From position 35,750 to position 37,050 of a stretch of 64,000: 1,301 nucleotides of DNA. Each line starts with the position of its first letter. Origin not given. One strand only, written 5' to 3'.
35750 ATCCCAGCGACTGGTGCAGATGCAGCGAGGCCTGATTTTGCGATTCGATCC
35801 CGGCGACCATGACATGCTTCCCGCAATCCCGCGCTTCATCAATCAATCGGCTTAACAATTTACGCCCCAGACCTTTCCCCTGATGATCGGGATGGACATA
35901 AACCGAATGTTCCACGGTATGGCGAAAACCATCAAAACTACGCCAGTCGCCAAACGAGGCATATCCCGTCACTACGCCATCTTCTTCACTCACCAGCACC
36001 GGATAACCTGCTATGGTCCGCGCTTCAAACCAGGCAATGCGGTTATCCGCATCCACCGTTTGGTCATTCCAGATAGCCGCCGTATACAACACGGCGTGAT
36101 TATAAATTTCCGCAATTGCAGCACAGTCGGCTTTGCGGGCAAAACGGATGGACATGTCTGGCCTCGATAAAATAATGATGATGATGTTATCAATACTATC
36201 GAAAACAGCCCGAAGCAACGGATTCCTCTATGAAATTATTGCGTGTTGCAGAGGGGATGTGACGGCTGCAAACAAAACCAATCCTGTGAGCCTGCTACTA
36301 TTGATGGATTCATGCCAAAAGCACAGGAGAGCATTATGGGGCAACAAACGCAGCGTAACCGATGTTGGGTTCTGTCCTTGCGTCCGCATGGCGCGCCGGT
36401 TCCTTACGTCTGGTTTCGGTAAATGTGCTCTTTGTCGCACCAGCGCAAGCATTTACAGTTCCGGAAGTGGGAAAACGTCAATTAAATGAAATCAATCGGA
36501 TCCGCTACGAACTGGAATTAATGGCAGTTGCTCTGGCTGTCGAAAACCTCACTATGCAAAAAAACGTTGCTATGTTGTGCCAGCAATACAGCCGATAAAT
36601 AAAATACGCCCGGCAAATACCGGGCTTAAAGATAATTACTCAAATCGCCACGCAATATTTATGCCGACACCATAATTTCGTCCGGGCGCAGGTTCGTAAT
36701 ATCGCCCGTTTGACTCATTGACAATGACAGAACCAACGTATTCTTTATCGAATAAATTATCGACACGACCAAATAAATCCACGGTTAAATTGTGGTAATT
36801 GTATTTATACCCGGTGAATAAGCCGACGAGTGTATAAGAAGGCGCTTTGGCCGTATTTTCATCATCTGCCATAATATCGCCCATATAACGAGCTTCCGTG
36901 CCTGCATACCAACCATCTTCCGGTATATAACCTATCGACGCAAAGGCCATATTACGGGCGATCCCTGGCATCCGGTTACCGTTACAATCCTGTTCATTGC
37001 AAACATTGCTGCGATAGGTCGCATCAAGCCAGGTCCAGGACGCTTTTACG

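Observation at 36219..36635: curA-mcbR region replaced by a ~260-bp remnant: curA start codon and first ~22 codons joined to a GntR-type C-terminal tail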

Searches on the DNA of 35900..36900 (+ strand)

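Call 3: search_dna_similar(query=window:35900-36900:+, collection=ecoli_genomes, mode=near, max_rows=40, rows=spread)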
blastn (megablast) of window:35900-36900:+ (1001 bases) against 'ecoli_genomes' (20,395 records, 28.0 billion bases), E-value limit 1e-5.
Records with a match: 5414; places in all: 9956; records where one place covers at least 80% of the query: 1043.
Genomes with a match: 5413 of 5426; with a place that covers at least 80% of the query: 1042. Places per genome that has any: lowest 1, median 2, highest 3. On chromosomes: 9946 places; on plasmids: 10.
Best place of each record, by identity: >=99% 1035; 95-99% 4372; 90-95% 7.
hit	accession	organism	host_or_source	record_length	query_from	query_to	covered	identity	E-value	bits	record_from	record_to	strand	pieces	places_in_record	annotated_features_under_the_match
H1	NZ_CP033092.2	Escherichia coli DSM 30083 = JCM 1649 = ATCC 11775 strain ...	-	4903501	1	1001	100%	100.0%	0e+0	1849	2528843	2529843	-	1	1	pqqU: TonB-dependent receptor PqqU | mnaT: GNAT family N-acetyltransferase | GntR family transcriptional regulator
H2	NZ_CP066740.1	Escherichia coli strain R12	rat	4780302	1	1001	100%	99.7%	0e+0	1832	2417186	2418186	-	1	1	pqqU: TonB-dependent receptor PqqU | mddA: L-methionine sulfoximine/L-methionine sulfone acetyltransferase | GntR family transcriptional regulator | hypothetical protein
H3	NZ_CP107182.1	Escherichia coli strain R4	human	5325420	1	1001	100%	99.5%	0e+0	1821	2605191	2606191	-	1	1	pqqU: TonB-dependent receptor PqqU | mnaT: GNAT family N-acetyltransferase | GntR family transcriptional regulator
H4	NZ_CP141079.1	Escherichia coli strain KE54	Homo sapiens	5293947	1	1001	100%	99.5%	0e+0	1821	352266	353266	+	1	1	pqqU: TonB-dependent receptor PqqU | mnaT: GNAT family N-acetyltransferase | GntR family transcriptional regulator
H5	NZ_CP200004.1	Escherichia coli strain CREC-U1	Homo sapiens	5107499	1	1001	100%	99.5%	0e+0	1821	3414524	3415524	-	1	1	pqqU: TonB-dependent receptor PqqU | mnaT: GNAT family N-acetyltransferase | GntR family transcriptional regulator | hypothetical protein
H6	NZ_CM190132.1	Escherichia coli strain 23556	Homo sapiens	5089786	1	1001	100%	99.5%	0e+0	1821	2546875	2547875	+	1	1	pqqU: TonB-dependent receptor PqqU | mnaT: GNAT family N-acetyltransferase | GntR family transcriptional regulator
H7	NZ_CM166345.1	Escherichia coli strain CH4811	Homo sapiens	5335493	1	1001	100%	99.3%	0e+0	1810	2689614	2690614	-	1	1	pqqU: TonB-dependent receptor PqqU | mnaT: GNAT family N-acetyltransferase | GntR family transcriptional regulator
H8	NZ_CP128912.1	Escherichia coli strain TUM13773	Homo sapiens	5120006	1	1001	100%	99.0%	0e+0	1794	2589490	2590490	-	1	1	pqqU: TonB-dependent receptor PqqU | mnaT: GNAT family N-acetyltransferase | GntR family transcriptional regulator | hypothetical protein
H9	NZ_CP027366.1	Escherichia coli strain 89-3156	missing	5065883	1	504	50%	97.0%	0e+0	848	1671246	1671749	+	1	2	mnaT: GNAT family N-acetyltransferase | curA: NADPH-dependent curcumin/dihydrocurcumin reductase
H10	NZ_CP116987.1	Escherichia coli strain MLI107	Homo sapiens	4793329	1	504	50%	97.0%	0e+0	848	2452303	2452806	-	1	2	mnaT: GNAT family N-acetyltransferase | curA: NADPH-dependent curcumin/dihydrocurcumin reductase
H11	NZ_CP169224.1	Escherichia coli strain EC052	poultry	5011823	1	504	50%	97.0%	0e+0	848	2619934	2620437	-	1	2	mddA: L-methionine sulfoximine/L-methionine sulfone acetyltransferase | curA: NADPH-dependent curcumin/dihydrocurcumin reductase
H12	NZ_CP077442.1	Escherichia coli O111:H8 strain SF4-1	Face Flies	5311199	1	504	50%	97.0%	0e+0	848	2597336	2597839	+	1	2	mnaT: GNAT family N-acetyltransferase | curA: NADPH-dependent curcumin/dihydrocurcumin reductase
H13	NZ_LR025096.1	Escherichia coli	-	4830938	1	504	50%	97.0%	0e+0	848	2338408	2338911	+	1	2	mnaT: GNAT family N-acetyltransferase | curA: NADPH-dependent curcumin/dihydrocurcumin reductase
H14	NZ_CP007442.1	Escherichia coli ACN001 strain ACN001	-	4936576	1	504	50%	96.8%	0e+0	843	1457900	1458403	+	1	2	mnaT: GNAT family N-acetyltransferase | curA: NADPH-dependent curcumin/dihydrocurcumin reductase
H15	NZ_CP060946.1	Escherichia coli O157:H7 str. EC10 strain EC10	Homo sapiens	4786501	1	504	50%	96.8%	0e+0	843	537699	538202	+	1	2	mnaT: GNAT family N-acetyltransferase | curA: NADPH-dependent curcumin/dihydrocurcumin reductase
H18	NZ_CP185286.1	Escherichia coli strain HS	Homo sapiens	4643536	1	504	50%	96.8%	0e+0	843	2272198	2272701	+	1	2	mnaT: GNAT family N-acetyltransferase | curA: NADPH-dependent curcumin/dihydrocurcumin reductase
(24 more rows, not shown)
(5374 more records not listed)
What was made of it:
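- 1042 of 5426 complete genomes hold the whole scar at >=99% identity (1035 records) or 95-99% (call 3).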

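Call 4: get_annotated_region(hit=H1, flank=3000)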
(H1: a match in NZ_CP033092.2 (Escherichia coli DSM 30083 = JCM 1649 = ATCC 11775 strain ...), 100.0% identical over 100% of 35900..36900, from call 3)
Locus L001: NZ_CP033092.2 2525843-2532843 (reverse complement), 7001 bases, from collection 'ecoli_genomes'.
description: Escherichia coli DSM 30083 = JCM 1649 = ATCC 11775 chromosome, complete genome
organism: Escherichia coli DSM 30083 = JCM 1649 = ATCC 11775 strain ATCC 11775 (NCBI taxid 866789)
replicon: chromosome; assembly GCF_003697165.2
host: -; source: -; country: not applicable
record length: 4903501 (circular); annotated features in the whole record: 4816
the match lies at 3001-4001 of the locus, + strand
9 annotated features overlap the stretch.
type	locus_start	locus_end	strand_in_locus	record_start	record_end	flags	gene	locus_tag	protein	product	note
CDS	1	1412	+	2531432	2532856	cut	patD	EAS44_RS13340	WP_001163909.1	aminobutyraldehyde dehydrogenase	-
CDS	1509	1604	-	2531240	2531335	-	yncL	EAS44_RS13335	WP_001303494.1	stress response membrane protein YncL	-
CDS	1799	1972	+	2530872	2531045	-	ortT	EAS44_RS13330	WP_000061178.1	orphan toxin OrtT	-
CDS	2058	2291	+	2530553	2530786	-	ydcY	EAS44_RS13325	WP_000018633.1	DUF2526 family protein YdcY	-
CDS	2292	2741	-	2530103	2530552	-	ydcZ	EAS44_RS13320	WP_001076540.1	DMT family transporter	-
CDS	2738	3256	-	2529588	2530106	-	mnaT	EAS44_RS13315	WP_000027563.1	GNAT family N-acetyltransferase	-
CDS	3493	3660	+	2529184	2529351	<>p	-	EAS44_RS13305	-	GntR family transcriptional regulator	incomplete; partial in the middle of a contig; missing N-terminus and C-terminus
CDS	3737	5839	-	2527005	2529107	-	pqqU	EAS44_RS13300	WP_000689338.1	TonB-dependent receptor PqqU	-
CDS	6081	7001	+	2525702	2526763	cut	yncE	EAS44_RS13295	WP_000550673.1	YncE family protein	-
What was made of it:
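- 36404..36552 (+): mcbR middle fragment: nt 166-314 (McbR residues 56-105), covering the last part of the GntR winged-helix domain, the linker and the first ~22 residues of the FCD domain. PGAP pseudogene 'GntR family transcriptional regulator, missing N- and C-terminus' at 36392-36559 (call 4).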

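Call 5: get_annotated_region(hit=H18, flank=5000)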
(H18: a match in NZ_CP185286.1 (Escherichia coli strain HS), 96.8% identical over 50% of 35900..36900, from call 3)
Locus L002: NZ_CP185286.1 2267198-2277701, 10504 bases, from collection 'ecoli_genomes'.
description: Escherichia coli strain HS chromosome, complete genome
organism: Escherichia coli strain HS (NCBI taxid 562)
replicon: chromosome; assembly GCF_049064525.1
host: Homo sapiens; source: gastrointestinal tract; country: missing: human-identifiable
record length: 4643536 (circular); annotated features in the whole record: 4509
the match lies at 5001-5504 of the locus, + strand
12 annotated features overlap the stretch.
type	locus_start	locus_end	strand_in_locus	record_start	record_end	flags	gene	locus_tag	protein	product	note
CDS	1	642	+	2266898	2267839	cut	ydcU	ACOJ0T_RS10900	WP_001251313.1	ABC transporter permease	-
CDS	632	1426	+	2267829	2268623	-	ydcV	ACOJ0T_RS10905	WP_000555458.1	ABC transporter permease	-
CDS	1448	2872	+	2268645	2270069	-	patD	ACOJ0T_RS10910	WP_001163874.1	aminobutyraldehyde dehydrogenase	-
CDS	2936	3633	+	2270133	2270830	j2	-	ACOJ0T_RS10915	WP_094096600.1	IS1-like element IS1A family transposase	programmed frameshift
CDS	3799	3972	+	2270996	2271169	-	ortT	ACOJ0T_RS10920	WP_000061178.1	orphan toxin OrtT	-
CDS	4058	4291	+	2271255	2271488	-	ydcY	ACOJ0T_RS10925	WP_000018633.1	DUF2526 family protein YdcY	-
CDS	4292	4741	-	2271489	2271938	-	ydcZ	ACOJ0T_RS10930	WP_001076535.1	DMT family transporter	-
CDS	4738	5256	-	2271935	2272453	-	mnaT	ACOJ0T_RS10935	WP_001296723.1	GNAT family N-acetyltransferase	-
CDS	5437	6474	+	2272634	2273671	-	curA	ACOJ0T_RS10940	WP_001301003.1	NADPH-dependent curcumin/dihydrocurcumin reductase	-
CDS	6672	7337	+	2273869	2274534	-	mcbR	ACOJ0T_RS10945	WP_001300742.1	colanic acid/biofilm transcriptional regulator McbR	-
CDS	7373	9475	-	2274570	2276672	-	pqqU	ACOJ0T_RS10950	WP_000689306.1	TonB-dependent receptor PqqU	-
CDS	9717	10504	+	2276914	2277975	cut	yncE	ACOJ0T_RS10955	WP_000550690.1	YncE family protein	-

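Call 8: search_dna_similar(query=L002:5257-7372:+, collection=ecoli_genomes, mode=near, max_rows=60, rows=spread)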
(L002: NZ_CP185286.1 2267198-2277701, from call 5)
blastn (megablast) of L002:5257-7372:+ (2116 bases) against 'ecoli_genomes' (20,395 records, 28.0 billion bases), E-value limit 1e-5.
Records with a match: 5414; places in all: 5421; records where one place covers at least 80% of the query: 4357.
Genomes with a match: 5413 of 5426; with a place that covers at least 80% of the query: 4357. Places per genome that has any: lowest 1, median 1, highest 2. On chromosomes: 5415 places; on plasmids: 6.
Best place of each record, by identity: >=99% 1771; 95-99% 3449; 90-95% 192; 80-90% 2.
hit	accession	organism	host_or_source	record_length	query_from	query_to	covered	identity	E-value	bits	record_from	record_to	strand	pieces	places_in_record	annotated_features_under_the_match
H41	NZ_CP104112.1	Escherichia coli strain USDA-ARS-USMARC-51688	Bos taurus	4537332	1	2116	100%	100.0%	0e+0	3928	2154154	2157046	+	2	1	curA: NADPH-dependent curcumin/dihydrocurcumin reductase | IS1-like element IS1A family transposase | mcbR: colanic acid/biofilm transcriptional regulator McbR | GntR family transcriptional regulator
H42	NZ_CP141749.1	Escherichia coli strain 2023CK-01482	Homo sapiens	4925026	1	2116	100%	100.0%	0e+0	3903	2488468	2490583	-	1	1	curA: NADPH-dependent curcumin/dihydrocurcumin reductase | mcbR: colanic acid/biofilm transcriptional regulator McbR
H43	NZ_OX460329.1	Escherichia coli strain EC0026B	Derived from parental isolate EC0026B ...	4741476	1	2116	100%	99.9%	0e+0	3897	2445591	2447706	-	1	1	curA: NADPH-dependent curcumin/dihydrocurcumin reductase | mcbR: colanic acid/biofilm transcriptional regulator McbR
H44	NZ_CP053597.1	Escherichia coli strain T7Express_LysY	not applicable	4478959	1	2116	100%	99.8%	0e+0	3886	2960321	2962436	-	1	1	curA: NADPH-dependent curcumin/dihydrocurcumin reductase | mcbR: colanic acid/biofilm transcriptional regulator McbR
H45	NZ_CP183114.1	Escherichia coli strain 492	Homo sapiens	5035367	1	2116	100%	99.8%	0e+0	3886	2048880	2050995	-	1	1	curA: NADPH-dependent curcumin/dihydrocurcumin reductase | mcbR: colanic acid/biofilm transcriptional regulator McbR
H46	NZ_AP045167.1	Escherichia coli strain JNEC-KY171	Homo sapiens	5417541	1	2116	100%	99.8%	0e+0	3880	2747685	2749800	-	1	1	curA: NADPH-dependent curcumin/dihydrocurcumin reductase | mcbR: colanic acid/biofilm transcriptional regulator McbR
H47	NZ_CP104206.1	Escherichia coli strain hubt-sl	missing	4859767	1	2116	100%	99.7%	0e+0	3875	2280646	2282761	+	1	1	curA: NADPH-dependent curcumin/dihydrocurcumin reductase | mcbR: colanic acid/biofilm transcriptional regulator McbR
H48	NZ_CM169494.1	Escherichia coli strain EC07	Homo sapiens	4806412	1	2116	100%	99.7%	0e+0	3875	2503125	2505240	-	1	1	curA: NADPH-dependent curcumin/dihydrocurcumin reductase | mcbR: colanic acid/biofilm transcriptional regulator McbR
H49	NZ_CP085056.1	Escherichia coli strain P24_WM1_05.20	Homo sapiens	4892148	1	2116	100%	99.7%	0e+0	3869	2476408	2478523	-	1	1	curA: NADPH-dependent curcumin/dihydrocurcumin reductase | mcbR: colanic acid/biofilm transcriptional regulator McbR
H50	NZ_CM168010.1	Escherichia coli strain PEC395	Sus scrofa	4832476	1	2116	100%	99.7%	0e+0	3869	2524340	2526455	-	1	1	curA: NADPH-dependent curcumin/dihydrocurcumin reductase | mcbR: colanic acid/biofilm transcriptional regulator McbR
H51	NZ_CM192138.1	Escherichia coli strain Ec-U11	Homo sapiens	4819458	1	2116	100%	99.7%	0e+0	3869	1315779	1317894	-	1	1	curA: NADPH-dependent curcumin/dihydrocurcumin reductase | mcbR: colanic acid/biofilm transcriptional regulator McbR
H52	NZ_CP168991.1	Escherichia coli strain UTAK-8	Veal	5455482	1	2116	100%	99.6%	0e+0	3864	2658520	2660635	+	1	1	curA: NADPH-dependent curcumin/dihydrocurcumin reductase | mcbR: colanic acid/biofilm transcriptional regulator McbR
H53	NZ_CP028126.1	Escherichia coli O26 str. RM10386 strain RM10386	Bos taurus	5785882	1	2116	100%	99.6%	0e+0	3858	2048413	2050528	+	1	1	curA: NADPH-dependent curcumin/dihydrocurcumin reductase | mcbR: colanic acid/biofilm transcriptional regulator McbR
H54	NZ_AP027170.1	Escherichia coli strain 20.1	Bos taurus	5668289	1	2116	100%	99.6%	0e+0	3858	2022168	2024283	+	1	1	curA: NADPH-dependent curcumin/dihydrocurcumin reductase | mcbR: colanic acid/biofilm transcriptional regulator McbR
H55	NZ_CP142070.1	Escherichia coli strain GN4143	Homo sapiens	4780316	1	2116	100%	99.6%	0e+0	3858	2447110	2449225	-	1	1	curA: NADPH-dependent curcumin/dihydrocurcumin reductase | mcbR: colanic acid/biofilm transcriptional regulator McbR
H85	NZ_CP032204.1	Escherichia coli strain AR_0013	missing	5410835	1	2116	100%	95.1%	0e+0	3338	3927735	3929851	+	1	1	curA: NADPH-dependent curcumin/dihydrocurcumin reductase | mcbR: colanic acid/biofilm transcriptional regulator McbR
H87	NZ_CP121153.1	Escherichia coli strain E57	bovine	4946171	1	2116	100%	93.8%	0e+0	3182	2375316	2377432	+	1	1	curA: NADPH-dependent curcumin/dihydrocurcumin reductase | mcbR: colanic acid/biofilm transcriptional regulator McbR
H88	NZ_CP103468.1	Escherichia coli strain 4973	Homo sapiens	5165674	4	2116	100%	93.5%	0e+0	3144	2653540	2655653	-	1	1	curA: NADPH-dependent curcumin/dihydrocurcumin reductase | mcbR: colanic acid/biofilm transcriptional regulator McbR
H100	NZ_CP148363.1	Escherichia coli strain Z1323HEC0355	Homo sapiens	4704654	1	248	12%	97.2%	2e-113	420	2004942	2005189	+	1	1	hypothetical protein | GntR family transcriptional regulator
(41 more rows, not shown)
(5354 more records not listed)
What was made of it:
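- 4357 genomes are intact (call 8).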

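Call 9: get_annotated_region(hit=H88, flank=3000)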
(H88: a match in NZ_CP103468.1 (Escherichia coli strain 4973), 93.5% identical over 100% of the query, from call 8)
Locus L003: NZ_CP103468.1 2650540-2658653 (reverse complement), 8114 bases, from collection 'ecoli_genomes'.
description: Escherichia coli strain 4973 chromosome, complete genome
organism: Escherichia coli strain 4973 (NCBI taxid 562)
replicon: chromosome; assembly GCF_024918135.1
host: Homo sapiens; source: blood; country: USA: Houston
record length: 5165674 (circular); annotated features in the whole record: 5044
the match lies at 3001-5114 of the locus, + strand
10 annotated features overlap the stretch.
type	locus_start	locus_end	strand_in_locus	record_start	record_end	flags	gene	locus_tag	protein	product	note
CDS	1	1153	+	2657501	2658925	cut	patD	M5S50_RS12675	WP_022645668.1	aminobutyraldehyde dehydrogenase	-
CDS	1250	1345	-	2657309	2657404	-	yncL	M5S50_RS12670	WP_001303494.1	stress response membrane protein YncL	-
CDS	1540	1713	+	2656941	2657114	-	ortT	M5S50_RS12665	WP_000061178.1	orphan toxin OrtT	-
CDS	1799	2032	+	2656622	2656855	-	ydcY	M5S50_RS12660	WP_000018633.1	DUF2526 family protein YdcY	-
CDS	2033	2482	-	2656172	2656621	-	ydcZ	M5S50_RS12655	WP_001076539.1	DMT family transporter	-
CDS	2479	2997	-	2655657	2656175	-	mnaT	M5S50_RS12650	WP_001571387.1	GNAT family N-acetyltransferase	-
CDS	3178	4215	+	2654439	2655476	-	curA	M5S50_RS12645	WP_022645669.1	NADPH-dependent curcumin/dihydrocurcumin reductase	-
CDS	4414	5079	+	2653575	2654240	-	mcbR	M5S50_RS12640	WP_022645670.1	colanic acid/biofilm transcriptional regulator McbR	-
CDS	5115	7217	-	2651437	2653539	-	pqqU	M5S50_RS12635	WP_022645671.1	TonB-dependent receptor PqqU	-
CDS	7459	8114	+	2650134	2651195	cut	yncE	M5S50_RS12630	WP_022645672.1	7-bladed beta-propeller protein YncE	-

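Call 10: get_annotated_region(hit=H87, flank=3000)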
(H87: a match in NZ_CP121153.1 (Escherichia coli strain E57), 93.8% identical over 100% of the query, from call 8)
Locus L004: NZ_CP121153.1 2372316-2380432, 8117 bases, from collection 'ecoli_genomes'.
description: Escherichia coli strain E57 chromosome, complete genome
organism: Escherichia coli strain E57 (NCBI taxid 562)
replicon: chromosome; assembly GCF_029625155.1
host: bovine; source: -; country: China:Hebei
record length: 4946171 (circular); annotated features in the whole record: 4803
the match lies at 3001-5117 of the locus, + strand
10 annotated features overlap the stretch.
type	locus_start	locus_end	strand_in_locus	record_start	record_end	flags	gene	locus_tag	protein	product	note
CDS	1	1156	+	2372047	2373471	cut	patD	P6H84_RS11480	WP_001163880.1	aminobutyraldehyde dehydrogenase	-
CDS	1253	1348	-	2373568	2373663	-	yncL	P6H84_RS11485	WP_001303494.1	stress response membrane protein YncL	-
CDS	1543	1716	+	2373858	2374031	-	ortT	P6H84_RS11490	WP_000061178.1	orphan toxin OrtT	-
CDS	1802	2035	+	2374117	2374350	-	ydcY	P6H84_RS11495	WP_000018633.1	DUF2526 family protein YdcY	-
CDS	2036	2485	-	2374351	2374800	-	ydcZ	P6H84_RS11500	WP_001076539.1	DMT family transporter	-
CDS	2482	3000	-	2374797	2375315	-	mnaT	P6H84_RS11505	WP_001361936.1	GNAT family N-acetyltransferase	-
CDS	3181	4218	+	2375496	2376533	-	curA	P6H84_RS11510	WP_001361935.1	NADPH-dependent curcumin/dihydrocurcumin reductase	-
CDS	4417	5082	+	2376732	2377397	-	mcbR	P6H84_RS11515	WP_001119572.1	colanic acid/biofilm transcriptional regulator McbR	-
CDS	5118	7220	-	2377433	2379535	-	pqqU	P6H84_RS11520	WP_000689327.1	TonB-dependent receptor PqqU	-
CDS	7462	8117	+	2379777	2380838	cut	yncE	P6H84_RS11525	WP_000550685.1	YncE family protein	-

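Call 11: get_annotated_region(hit=H85, flank=3000)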
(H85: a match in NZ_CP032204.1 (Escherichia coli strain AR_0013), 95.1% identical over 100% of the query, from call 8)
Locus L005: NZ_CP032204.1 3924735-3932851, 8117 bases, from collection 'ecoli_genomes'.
description: Escherichia coli strain AR_0013 chromosome, complete genome
organism: Escherichia coli strain AR_0013 (NCBI taxid 562)
replicon: chromosome; assembly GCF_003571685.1
host: missing; source: missing; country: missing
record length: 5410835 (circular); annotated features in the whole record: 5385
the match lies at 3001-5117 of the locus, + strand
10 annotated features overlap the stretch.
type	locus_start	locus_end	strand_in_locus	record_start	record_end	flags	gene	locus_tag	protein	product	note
CDS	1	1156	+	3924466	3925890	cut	patD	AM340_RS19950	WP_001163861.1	aminobutyraldehyde dehydrogenase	-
CDS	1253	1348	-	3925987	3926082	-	yncL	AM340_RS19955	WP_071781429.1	stress response membrane protein YncL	-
CDS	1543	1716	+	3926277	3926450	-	ortT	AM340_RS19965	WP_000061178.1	orphan toxin OrtT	-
CDS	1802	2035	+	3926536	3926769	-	ydcY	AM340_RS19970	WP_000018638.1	DUF2526 family protein YdcY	-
CDS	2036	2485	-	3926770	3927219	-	ydcZ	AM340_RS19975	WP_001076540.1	DMT family transporter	-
CDS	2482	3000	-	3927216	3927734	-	mnaT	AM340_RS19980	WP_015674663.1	GNAT family N-acetyltransferase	-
CDS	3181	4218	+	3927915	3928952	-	curA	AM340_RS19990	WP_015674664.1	NADPH-dependent curcumin/dihydrocurcumin reductase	-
CDS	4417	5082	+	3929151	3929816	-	mcbR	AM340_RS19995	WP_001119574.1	colanic acid/biofilm transcriptional regulator McbR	-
CDS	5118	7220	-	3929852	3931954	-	pqqU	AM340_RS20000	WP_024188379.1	TonB-dependent receptor PqqU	-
CDS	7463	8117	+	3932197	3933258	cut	yncE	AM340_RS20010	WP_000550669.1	YncE family protein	-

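Call 12: get_annotated_region(hit=H100, flank=3000)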
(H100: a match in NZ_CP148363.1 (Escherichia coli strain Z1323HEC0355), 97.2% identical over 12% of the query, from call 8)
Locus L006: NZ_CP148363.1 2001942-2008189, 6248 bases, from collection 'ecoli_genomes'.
description: Escherichia coli strain Z1323HEC0355 chromosome, complete genome
organism: Escherichia coli strain Z1323HEC0355 (NCBI taxid 562)
replicon: chromosome; assembly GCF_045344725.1
host: Homo sapiens; source: -; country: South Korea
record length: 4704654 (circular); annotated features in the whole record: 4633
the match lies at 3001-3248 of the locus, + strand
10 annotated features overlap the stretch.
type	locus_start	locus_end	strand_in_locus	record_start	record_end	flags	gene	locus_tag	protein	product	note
CDS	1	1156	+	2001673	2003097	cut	patD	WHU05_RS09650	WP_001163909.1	aminobutyraldehyde dehydrogenase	-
CDS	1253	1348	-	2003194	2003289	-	yncL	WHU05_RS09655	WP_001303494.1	stress response membrane protein YncL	-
CDS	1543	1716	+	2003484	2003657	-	ortT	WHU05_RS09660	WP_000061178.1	orphan toxin OrtT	-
CDS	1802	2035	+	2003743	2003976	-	ydcY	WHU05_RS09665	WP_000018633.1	DUF2526 family protein YdcY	-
CDS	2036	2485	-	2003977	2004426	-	ydcZ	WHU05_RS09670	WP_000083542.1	DMT family transporter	-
CDS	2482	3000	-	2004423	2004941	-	mnaT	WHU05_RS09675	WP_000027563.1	GNAT family N-acetyltransferase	-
CDS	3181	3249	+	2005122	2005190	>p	-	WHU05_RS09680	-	hypothetical protein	incomplete; partial in the middle of a contig; missing C-terminus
CDS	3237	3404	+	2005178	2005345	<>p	-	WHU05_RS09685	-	GntR family transcriptional regulator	incomplete; partial in the middle of a contig; missing N-terminus and C-terminus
CDS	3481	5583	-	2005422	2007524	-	pqqU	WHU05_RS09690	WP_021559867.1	TonB-dependent receptor PqqU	-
CDS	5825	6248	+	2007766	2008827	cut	yncE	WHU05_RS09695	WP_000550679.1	YncE family protein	-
